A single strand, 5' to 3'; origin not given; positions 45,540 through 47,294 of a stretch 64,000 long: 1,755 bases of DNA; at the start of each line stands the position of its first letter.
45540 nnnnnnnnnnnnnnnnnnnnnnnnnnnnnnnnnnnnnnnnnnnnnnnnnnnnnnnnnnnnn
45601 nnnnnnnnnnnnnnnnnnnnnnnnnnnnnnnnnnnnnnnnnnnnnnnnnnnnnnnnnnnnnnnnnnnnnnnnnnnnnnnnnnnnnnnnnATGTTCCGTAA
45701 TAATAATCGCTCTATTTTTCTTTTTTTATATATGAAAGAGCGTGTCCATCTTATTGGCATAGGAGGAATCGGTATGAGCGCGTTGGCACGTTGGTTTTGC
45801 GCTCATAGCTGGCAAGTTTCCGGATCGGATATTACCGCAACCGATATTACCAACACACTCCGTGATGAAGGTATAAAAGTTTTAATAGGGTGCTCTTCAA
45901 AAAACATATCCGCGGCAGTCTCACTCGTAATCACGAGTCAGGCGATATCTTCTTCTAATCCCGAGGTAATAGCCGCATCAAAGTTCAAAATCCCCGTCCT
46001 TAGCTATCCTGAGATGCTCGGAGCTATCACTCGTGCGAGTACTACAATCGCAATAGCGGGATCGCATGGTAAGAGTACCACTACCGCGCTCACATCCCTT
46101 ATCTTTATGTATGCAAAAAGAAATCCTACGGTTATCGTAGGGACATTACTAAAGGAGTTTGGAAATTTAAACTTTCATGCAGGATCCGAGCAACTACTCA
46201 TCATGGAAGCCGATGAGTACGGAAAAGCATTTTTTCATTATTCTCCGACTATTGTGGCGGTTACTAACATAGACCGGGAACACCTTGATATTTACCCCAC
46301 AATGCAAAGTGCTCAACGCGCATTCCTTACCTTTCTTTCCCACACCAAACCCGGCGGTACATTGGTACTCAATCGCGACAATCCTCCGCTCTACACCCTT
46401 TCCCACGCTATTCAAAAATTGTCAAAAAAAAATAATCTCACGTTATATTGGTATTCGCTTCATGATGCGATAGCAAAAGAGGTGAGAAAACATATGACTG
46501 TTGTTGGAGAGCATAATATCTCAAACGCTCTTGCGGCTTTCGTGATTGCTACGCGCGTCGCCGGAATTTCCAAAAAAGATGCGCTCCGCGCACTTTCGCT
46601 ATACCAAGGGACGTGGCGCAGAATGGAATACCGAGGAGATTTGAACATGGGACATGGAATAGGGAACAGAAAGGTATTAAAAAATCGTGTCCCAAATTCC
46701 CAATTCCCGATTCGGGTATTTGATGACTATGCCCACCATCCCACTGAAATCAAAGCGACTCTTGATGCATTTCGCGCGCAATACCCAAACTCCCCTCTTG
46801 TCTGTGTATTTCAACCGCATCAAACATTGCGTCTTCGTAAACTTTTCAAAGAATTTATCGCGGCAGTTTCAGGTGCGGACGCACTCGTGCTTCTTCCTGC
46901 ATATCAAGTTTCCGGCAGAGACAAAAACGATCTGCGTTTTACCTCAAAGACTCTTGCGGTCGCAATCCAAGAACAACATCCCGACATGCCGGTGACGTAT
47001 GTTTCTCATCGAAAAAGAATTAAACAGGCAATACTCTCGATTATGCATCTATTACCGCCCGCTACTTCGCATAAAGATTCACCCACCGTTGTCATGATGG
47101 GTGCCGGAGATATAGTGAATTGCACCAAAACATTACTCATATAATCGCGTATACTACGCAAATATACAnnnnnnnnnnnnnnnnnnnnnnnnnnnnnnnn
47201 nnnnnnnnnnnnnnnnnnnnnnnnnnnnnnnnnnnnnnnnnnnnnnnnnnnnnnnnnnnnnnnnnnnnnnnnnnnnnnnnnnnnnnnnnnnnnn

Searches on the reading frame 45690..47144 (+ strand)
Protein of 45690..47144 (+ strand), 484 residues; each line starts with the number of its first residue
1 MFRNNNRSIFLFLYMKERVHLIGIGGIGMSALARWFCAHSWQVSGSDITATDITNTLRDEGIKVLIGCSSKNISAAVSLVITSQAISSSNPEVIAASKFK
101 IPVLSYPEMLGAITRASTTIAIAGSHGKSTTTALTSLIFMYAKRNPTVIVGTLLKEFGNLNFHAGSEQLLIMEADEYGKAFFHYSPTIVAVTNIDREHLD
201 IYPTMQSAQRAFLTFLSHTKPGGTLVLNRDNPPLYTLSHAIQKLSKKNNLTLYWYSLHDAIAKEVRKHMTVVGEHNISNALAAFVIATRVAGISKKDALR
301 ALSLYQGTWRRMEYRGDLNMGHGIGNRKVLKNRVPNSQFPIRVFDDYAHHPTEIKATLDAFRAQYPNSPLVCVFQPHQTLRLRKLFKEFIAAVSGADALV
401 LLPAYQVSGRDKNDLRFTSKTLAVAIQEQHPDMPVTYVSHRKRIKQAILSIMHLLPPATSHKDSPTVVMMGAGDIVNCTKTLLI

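Call 3: search_protein_families(library=pfam, proteins=[window:45690-47144:+], max_evalue=0.1)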
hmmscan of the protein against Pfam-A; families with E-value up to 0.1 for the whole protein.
window:45690-47144:+ (484 aa): 4 families
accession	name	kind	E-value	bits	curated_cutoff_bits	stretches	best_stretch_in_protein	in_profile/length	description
PF01225.30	Mur_ligase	-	2.6e-24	85.8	21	1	19-116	2-93/95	Mur ligase family, catalytic domain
PF08245.18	Mur_ligase_M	-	1.4e-18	68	24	1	122-286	1-199/200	Mur ligase middle domain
PF02875.26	Mur_ligase_C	-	1.5e-15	58.6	28.4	1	340-448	11-112/127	Mur ligase, glutamate ligase domain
PF21799.2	MurD-like_N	-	0.0025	18.5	27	1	19-104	3-87/88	Mur ligase MurD-like, N-terminal domain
